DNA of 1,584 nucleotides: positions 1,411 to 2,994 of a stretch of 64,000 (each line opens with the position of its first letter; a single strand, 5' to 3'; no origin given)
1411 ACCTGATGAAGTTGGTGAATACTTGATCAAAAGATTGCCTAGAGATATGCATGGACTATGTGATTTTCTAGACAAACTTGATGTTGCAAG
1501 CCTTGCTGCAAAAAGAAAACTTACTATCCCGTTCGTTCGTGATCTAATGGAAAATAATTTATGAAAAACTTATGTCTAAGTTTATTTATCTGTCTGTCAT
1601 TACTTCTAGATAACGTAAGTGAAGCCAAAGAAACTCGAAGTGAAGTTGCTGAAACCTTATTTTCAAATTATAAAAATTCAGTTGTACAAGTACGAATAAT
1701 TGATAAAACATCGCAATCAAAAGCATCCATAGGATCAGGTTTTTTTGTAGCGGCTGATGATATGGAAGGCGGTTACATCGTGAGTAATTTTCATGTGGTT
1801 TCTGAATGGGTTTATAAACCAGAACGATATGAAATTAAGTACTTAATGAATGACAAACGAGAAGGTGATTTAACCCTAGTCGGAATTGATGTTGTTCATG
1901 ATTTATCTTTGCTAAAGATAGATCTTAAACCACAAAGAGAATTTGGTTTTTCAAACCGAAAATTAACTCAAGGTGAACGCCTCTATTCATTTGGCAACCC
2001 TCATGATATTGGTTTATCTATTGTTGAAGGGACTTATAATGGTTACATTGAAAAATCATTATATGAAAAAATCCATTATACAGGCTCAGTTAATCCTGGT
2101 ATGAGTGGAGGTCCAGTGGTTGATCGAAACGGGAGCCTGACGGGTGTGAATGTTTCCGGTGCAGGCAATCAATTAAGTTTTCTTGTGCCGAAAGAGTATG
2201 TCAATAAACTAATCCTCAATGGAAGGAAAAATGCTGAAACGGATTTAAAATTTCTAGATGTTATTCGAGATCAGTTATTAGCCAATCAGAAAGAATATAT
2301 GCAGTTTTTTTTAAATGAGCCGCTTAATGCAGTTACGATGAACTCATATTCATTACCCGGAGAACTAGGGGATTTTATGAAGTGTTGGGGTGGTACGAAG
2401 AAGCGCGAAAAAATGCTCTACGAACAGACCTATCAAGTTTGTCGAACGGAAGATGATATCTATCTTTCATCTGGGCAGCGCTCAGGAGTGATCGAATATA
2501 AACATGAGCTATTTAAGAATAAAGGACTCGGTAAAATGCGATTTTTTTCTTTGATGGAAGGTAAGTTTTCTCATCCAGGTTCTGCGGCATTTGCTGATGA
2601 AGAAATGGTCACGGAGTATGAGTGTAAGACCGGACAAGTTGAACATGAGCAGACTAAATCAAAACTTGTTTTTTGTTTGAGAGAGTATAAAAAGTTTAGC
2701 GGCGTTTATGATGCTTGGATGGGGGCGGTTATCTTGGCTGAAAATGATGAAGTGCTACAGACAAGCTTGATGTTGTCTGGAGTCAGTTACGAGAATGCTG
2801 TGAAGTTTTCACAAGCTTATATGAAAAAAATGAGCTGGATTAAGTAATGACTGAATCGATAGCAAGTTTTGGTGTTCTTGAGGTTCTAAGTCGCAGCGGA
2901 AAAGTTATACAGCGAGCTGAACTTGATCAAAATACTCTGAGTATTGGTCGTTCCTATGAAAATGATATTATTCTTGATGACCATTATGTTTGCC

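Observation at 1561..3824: Secreted trypsin-like protease and FHA-domain membrane protein translationally coupled to hda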

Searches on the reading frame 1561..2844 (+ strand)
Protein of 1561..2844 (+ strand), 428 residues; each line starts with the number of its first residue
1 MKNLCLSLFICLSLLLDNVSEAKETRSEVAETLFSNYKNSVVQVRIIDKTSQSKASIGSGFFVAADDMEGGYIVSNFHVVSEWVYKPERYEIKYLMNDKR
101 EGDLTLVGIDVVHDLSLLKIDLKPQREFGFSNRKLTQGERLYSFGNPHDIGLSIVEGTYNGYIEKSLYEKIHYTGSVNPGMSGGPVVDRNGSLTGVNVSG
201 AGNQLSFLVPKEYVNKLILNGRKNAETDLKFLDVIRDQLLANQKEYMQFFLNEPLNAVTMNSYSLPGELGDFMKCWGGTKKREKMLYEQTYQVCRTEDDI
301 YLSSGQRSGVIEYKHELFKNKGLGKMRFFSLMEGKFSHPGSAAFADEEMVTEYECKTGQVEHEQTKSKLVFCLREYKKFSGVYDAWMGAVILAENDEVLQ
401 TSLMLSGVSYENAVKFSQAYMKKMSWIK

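Call 3: search_protein_families(library=pfam, proteins=[window:1561-2844:+], max_evalue=0.01)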
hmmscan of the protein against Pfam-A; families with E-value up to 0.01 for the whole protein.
window:1561-2844:+ (428 aa): 1 family
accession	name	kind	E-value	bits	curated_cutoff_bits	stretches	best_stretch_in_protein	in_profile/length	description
PF13365.12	Trypsin_2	-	3.8e-21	76.8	27.6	1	58-196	1-144/144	Trypsin-like peptidase domain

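Call 4: search_protein_families(library=ncbifam, proteins=[window:1561-2844:+], max_evalue=0.01)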
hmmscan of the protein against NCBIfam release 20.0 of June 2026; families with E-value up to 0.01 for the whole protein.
window:1561-2844:+ (428 aa): 12 families
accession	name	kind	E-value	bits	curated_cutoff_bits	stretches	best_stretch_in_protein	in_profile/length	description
TIGR02037.1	degP_htrA_DO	subfamily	8.1e-21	74.4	416.2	1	28-234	31-240/434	Do family serine endopeptidase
NF050055.1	SerProtHtrAMycob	equivalog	5.6e-15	55.2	800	1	36-201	210-381/502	serine protease HtrA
NF041521.1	HhoA_HhoB_HtrA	equivalog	4.3e-13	49.3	450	1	24-243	27-245/335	HhoA/HhoB/HtrA family serine endopeptidase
NF033740.0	MarP_fam_protase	equivalog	3.5e-11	42.8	250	1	24-196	180-350/390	MarP family serine protease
NF047968.1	SerProtHtrA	equivalog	4.4e-11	42.7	470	1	51-217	82-252/357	serine protease HtrA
TIGR02038.1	protease_degS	equivalog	3.9e-10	39.4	422.95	1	51-199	73-217/351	outer membrane-stress sensor serine endopeptidase DegS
NF008147.1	PRK10898.1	equivalog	6e-10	38.8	408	1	51-198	73-216/352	outer membrane-stress sensor serine endopeptidase DegS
NF007526.1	PRK10139.1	equivalog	3.3e-09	36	756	1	43-199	78-232/456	serine endoprotease DegQ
NF008189.1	PRK10942.1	equivalog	5.6e-08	31.7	720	1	51-199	108-254/477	serine endoprotease DegP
NF053637.1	SerProtHtrAspr2045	equivalog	1.3e-06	27.6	650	1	40-201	86-255/394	serine protease HtrA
NF040961.1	MamO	equivalog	6.9e-06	24.7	800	1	33-209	75-255/648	magnetosome protein MamO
NF040960.1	MamE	equivalog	1.3e-05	24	800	1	19-214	87-286/659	magnetosome formation protease MamE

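Call 5: find_homologous_proteins(query=window:1561-2844:+, max_evalue=0.001)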
Query window:1561-2844:+ (428 aa): 4974 proteins with E <= 0.001 among 8000 candidates; the best 120 are listed.
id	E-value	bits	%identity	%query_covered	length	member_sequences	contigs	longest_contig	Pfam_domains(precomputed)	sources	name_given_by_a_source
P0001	3.1e-286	967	100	100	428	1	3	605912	PF13365.13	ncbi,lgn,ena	-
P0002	6.3e-242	821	85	96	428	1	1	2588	PF13365.13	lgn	-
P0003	3.8e-216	736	79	93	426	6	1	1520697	PF13365.13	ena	-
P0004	2.3e-210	717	74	99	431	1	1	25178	PF13365.13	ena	-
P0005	3.9e-209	713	74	100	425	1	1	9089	PF13365.13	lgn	-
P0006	4.8e-205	699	73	100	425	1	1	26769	PF13365.13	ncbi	-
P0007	9.4e-204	695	72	99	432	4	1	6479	PF13365.13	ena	-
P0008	1.3e-201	688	73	98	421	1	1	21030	PF13365.13,PF00089.33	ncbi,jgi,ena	-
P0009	5.0e-199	680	72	98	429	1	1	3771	PF13365.13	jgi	-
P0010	1.7e-179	615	67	93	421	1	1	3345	PF13365.13,PF10459.16,PF00089.33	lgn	-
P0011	4.4e-177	607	63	100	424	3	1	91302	PF13365.13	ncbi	-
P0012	1.3e-149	517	55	99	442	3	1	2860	PF13365.13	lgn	-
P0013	1.1e-145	504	53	98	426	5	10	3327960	PF13365.13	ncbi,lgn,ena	-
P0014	4.0e-135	469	53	94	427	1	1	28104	PF13365.13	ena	-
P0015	8.7e-133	461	52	92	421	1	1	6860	PF13365.13,PF00089.33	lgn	-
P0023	1.2e-125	438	49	93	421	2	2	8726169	PF13365.13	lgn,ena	-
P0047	1.2e-117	411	47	93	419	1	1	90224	PF13365.13,PF10459.16,PF00089.33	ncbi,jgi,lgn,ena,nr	ncbi:MAG: serine protease [Deltaproteobacteria bacterium]|nr:serine protease [Deltaproteobacteria ba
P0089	9.6e-105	369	43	93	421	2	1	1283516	PF13365.13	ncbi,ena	-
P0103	3.9e-103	364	40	94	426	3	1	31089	PF13365.13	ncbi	-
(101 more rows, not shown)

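Call 7: find_encoding_contigs(protein=P0001, flank=6000, max_places=3)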
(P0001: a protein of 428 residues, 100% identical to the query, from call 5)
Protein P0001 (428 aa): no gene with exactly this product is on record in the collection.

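Call 8: find_encoding_contigs(protein=P0013, flank=6000, max_places=3)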
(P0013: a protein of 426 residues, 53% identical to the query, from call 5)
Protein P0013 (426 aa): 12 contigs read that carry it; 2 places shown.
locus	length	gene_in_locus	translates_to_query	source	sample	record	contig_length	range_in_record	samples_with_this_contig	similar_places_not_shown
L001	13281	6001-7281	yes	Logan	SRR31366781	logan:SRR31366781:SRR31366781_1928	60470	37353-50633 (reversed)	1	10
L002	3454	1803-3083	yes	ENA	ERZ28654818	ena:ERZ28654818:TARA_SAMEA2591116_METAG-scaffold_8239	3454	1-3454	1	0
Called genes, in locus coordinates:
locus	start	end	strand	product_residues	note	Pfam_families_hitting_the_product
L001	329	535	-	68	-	-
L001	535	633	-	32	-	-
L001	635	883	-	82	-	-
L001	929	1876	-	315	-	PF13356:Arm-DNA-bind_3, PF22022:Phage_int_M, PF00589:Phage_integrase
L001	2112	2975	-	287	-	PF03755:YicC-like_N, PF08340:YicC-like_C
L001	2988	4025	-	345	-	PF00586:AIRS, PF02769:AIRS_C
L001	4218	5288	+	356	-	PF01594:AI-2E_transport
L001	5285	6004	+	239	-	PF00308:Bac_DnaA, PF13191:AAA_16 (weak), PF25199:nSTAND_NTPase5 (weak), PF00910:RNA_helicase (weak), PF13173:AAA_14 (weak), PF22688:Hda_lid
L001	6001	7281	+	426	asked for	PF13365:Trypsin_2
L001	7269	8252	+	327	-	PF16697:Yop-YscD_cpl, PF00498:FHA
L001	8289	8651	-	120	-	PF09842:DUF2069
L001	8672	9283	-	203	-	PF03358:FMN_red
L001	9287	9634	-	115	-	PF03960:ArsC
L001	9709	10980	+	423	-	PF03631:Virul_fac_BrkB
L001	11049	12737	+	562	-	PF00512:HisKA, PF02518:HATPase_c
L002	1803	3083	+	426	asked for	PF13365:Trypsin_2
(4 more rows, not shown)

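Call 9: find_encoding_contigs(protein=P0047, flank=6000, max_places=2)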
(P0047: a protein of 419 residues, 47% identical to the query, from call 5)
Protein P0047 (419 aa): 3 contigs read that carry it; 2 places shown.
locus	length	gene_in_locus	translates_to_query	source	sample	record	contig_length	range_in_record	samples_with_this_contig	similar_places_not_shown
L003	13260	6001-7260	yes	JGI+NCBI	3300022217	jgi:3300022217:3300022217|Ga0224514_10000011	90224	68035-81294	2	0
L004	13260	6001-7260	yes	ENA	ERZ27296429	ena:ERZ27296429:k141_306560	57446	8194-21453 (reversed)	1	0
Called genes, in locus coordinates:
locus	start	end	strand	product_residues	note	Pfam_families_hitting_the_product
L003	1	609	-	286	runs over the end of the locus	PF00763:THF_DHG_CYH, PF02882:THF_DHG_CYH_C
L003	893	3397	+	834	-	PF08447:PAS_3, PF13426:PAS_9, PF00989:PAS, PF08448:PAS_4, PF13426:PAS_9, PF00512:HisKA, PF02518:HATPase_c, PF00072:Response_reg, +2 more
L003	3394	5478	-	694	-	PF01590:GAF (faint), PF13185:GAF_2, PF13492:GAF_3 (weak), PF00990:GGDEF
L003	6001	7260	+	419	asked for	PF00089:Trypsin (faint), PF10459:Peptidase_S46 (faint), PF13365:Trypsin_2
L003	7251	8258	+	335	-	PF16697:Yop-YscD_cpl, PF00498:FHA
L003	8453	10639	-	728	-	PF00999:Na_H_Exchanger, PF02254:TrkA_N (weak), PF00359:PTS_EIIA_2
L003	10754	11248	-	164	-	PF01904:DUF72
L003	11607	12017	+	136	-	PF01894:YjbQ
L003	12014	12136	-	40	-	-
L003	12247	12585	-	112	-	-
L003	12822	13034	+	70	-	PF01176:eIF-1a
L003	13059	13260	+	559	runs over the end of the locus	PF13522:GATase_6, PF13537:GATase_7, PF00733:Asn_synthase, PF24167:DUF7411 (weak), PF00733:Asn_synthase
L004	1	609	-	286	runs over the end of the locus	PF00763:THF_DHG_CYH, PF02882:THF_DHG_CYH_C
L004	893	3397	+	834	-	PF08447:PAS_3, PF13426:PAS_9, PF00989:PAS, PF08448:PAS_4, PF13426:PAS_9, PF00512:HisKA, PF02518:HATPase_c, PF00072:Response_reg, +2 more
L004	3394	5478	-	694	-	PF01590:GAF (faint), PF13185:GAF_2, PF13492:GAF_3 (weak), PF00990:GGDEF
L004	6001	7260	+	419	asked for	PF00089:Trypsin (faint), PF10459:Peptidase_S46 (faint), PF13365:Trypsin_2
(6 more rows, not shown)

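Call 12: find_related_loci(query=A1, collection=genome_contigs, flank=5000)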
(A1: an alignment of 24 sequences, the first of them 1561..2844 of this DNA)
Query A1 (428 aa) in genome_contigs; peptide patterns used: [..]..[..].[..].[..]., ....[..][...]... (x = any residue, [..] = any of these).
599 stretches matched a pattern (row limit reached: there are more); 530 encode a relative of the query (tblastn E <= 1e-3); the best 80 are kept; 80 distinct loci.
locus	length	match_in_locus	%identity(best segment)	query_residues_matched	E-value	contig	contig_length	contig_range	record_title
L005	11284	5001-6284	72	9-428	0e+0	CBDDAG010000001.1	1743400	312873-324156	MAG: Gammaproteobacteria bacterium isolate da2c0b02-0042-499d-be3c-6ebcc0061ba8 genome assembly, contig: contig_1, whole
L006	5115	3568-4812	73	9-426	0e+0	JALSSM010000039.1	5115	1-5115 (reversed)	MAG: Gammaproteobacteria bacterium isolate 356-308_metabat2_scaf2bin.056 356-308_scaffold_12554_c1, whole genome shotgun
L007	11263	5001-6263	63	1-426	0e+0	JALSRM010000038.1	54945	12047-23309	MAG: Gammaproteobacteria bacterium isolate 356-308_metabat1_scaf2bin.068 356-308_scaffold_299_c1, whole genome shotgun s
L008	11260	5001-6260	53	8-426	2e-157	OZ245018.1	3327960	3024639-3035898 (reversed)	MAG: Gammaproteobacteria bacterium isolate 946ad2bf-fb27-4ec7-8787-b9044ac20274 genome assembly, chromosome: 1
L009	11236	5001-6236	51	8-426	9e-137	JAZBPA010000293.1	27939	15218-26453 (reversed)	MAG: Candidatus Competibacteraceae bacterium isolate bin.461 k117_6166661, whole genome shotgun sequence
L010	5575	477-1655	50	30-426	5e-137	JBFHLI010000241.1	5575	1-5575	MAG: Gammaproteobacteria bacterium isolate Mix_sand07.2021.05.Z.24 k141_2817149_length_5575_cov_11.0000, whole genome sh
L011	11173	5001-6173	51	31-426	1e-133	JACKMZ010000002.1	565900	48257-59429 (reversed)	MAG: Gammaproteobacteria bacterium isolate HK-STAS-PROT-131 HK-STAS-PROT-131_2, whole genome shotgun sequence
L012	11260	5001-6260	47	1-428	4e-132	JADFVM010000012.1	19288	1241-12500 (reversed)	MAG: Proteobacteria bacterium isolate C1.bin.17 k83_104886, whole genome shotgun sequence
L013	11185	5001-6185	45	28-426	1e-125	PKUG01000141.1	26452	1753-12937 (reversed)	MAG: Desulfuromonas sp. isolate BM522 sc_1129, whole genome shotgun sequence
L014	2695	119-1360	44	9-426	2e-131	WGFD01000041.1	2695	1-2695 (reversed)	MAG: Deltaproteobacteria bacterium isolate S146_70 k151_227957, whole genome shotgun sequence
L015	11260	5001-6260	45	1-426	2e-124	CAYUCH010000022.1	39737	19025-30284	MAG TPA_asm: uncultured Desulfobulbia bacterium isolate SRP077602_co5_539 genome assembly, contig: NODE_4848_length_3973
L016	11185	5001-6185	46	28-426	5e-119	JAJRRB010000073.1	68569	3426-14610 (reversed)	MAG: Deltaproteobacteria bacterium isolate Dive100_bin2.40 k141_515814, whole genome shotgun sequence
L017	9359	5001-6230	45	8-426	9e-119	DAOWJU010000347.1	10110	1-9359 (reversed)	MAG TPA_asm: Desulfuromonadales bacterium isolate CSMAG_2077 CSMAG_2077_k141_700744_length_10110_cov_26.7986, whole geno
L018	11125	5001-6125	46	48-426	8e-118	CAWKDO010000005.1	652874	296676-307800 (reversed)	MAG: uncultured delta proteobacterium isolate MFD03899.bin.2.34 genome assembly, contig: contig_30786, whole genome shot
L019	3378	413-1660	43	7-426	3e-120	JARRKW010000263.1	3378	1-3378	MAG: Desulfuromonadaceae bacterium isolate Spart_056_MAG scaffold_8740, whole genome shotgun sequence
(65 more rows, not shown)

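Call 33: search_protein_families(library=padloc, proteins=[window:1561-2844:+], max_evalue=0.01)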
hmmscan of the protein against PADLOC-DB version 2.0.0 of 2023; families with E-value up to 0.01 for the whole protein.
window:1561-2844:+ (428 aa): 4 families
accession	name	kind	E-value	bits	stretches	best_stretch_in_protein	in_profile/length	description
PDLC02960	RT-Protease_XI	-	1.3e-13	48.8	1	31-218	328-504/506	single gene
PDLC02959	RT-Protease_XI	-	1.3e-13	48.7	1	31-217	330-507/510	single gene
PDLC03855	LmuA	-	8.6e-08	29.9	1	36-196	6-169/425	-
PDLC05022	PDC-S45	-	0.0042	14.1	1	43-82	24-66/293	-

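Call 60: search_solved_structures(query=A1, max_evalue=0.001)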
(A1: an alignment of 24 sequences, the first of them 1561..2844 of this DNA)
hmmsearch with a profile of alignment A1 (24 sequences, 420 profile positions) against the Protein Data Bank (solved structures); distinct sequences matched with E-value up to 0.001: 101 (the best 60 are shown).
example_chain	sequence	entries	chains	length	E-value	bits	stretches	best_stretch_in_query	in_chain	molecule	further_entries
7w22_A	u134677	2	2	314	3.2e-22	82.2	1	28-198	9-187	Probable serine protease HtrA1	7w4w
7vyz_A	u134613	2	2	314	3.3e-22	82.1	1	28-198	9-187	Probable serine protease HtrA1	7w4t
7w4v_A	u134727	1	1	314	3.6e-22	82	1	28-198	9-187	Probable serine protease HtrA1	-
6ieo_A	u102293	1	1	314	4e-22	81.9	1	28-198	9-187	Probable serine protease HtrA (DEGP protein)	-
7w23_A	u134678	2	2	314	4e-22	81.8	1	28-198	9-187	Probable serine protease HtrA1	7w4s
7w4r_A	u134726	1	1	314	4.1e-22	81.8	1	28-198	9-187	Probable serine protease HtrA1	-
7w25_A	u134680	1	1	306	4.5e-22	81.7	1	29-198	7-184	Probable serine protease HtrA1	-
7w21_A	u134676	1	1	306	4.7e-22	81.6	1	29-198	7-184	Probable serine protease HtrA1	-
7vz0_A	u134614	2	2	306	5.7e-22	81.3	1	29-196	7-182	Probable serine protease HtrA1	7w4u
5zvj_A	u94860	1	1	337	6.6e-22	81.1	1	23-198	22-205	Serine protease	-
3nzi_A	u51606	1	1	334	9.2e-22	80.6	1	35-225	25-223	Serine protease HTRA1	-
3nwu_A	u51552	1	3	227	1.4e-21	80.1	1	35-219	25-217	Serine protease HTRA1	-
7sjo_A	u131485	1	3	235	4.7e-21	78.3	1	34-222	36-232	Serine protease HTRA1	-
8sdm_A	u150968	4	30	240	5.1e-21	78.2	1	34-222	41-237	Serine protease HTRA1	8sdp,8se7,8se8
3num_A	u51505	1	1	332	5.2e-21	78.2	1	35-225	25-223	Serine protease HTRA1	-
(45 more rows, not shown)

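Call 62: find_encoding_contigs(protein=P0103, flank=8000, max_places=1)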
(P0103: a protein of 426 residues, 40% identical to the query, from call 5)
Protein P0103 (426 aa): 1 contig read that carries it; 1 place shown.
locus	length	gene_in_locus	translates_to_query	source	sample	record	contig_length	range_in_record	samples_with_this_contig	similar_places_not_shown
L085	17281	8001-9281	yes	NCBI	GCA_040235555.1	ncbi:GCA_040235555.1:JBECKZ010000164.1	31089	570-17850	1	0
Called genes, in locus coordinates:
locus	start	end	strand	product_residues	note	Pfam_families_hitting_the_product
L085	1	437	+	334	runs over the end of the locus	?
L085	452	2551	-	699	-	PF13328:HD_4, PF01966:HD, PF04607:RelA_SpoT, PF02824:TGS, PF19296:RelA_AH, PF28438:RelA_RIS, PF01842:ACT (weak), PF13291:ACT_4, +1 more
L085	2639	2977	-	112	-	PF01192:RNA_pol_Rpb6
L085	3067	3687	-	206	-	PF00625:Guanylate_kin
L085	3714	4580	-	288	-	PF03755:YicC-like_N, PF08340:YicC-like_C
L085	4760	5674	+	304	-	PF00069:Pkinase, PF07714:PK_Tyr_Ser-Thr, PF03109:ABC1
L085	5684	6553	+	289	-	PF00481:PP2C, PF13672:PP2C_2, PF07228:SpoIIE (faint)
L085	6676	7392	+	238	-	PF01138:RNase_PH, PF03725:RNase_PH_C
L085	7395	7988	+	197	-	PF01725:Ham1p_like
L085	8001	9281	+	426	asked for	PF13365:Trypsin_2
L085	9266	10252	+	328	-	PF16697:Yop-YscD_cpl, PF00498:FHA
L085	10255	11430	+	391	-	PF04055:Radical_SAM, PF06969:HemN_C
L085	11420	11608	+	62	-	PF14255:Zn_ribbon_21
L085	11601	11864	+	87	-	PF07073:ROF (weak)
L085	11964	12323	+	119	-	PF00190:Cupin_1 (weak), PF01050:MannoseP_isomer, PF02311:AraC_binding (weak), PF07883:Cupin_2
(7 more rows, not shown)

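Call 63: find_encoding_contigs(protein=P0023, flank=6000, max_places=1)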
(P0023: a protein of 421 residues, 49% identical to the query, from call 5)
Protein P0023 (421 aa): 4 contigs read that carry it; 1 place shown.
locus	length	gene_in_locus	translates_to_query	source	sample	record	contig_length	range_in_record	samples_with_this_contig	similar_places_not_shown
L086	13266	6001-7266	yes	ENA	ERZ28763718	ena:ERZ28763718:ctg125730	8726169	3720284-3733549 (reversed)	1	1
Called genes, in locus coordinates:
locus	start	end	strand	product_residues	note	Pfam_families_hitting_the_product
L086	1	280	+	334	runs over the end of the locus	PF04773:FecR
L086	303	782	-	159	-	PF00498:FHA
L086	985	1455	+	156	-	PF00037:Fer4 (faint), PF12797:Fer4_2 (faint), PF12837:Fer4_6 (faint), PF13237:Fer4_10 (faint), PF12800:Fer4_4 (faint), PF13247:Fer4_11, PF14697:Fer4_21 (weak), PF12838:Fer4_7 (weak), +2 more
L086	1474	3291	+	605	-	PF02730:AFOR_N, PF01314:AFOR_C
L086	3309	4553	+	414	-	PF01266:DAO (faint), PF03486:HI0933_like (faint), PF07992:Pyr_redox_2, PF13454:NAD_binding_9 (faint), PF13738:Pyr_redox_3 (weak), PF00070:Pyr_redox, PF01593:Amino_oxidase (weak)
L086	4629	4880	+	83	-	PF02597:ThiS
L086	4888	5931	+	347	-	PF00793:DAHP_synth_1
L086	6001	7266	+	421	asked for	PF13365:Trypsin_2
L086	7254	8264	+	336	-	PF16697:Yop-YscD_cpl, PF00498:FHA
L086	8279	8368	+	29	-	-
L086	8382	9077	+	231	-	PF00702:Hydrolase, PF13419:HAD_2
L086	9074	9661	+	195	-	-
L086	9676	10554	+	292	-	PF01633:Choline_kinase, PF01636:APH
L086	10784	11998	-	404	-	PF07592:DDE_Tnp_ISAZ013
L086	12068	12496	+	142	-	PF07238:PilZ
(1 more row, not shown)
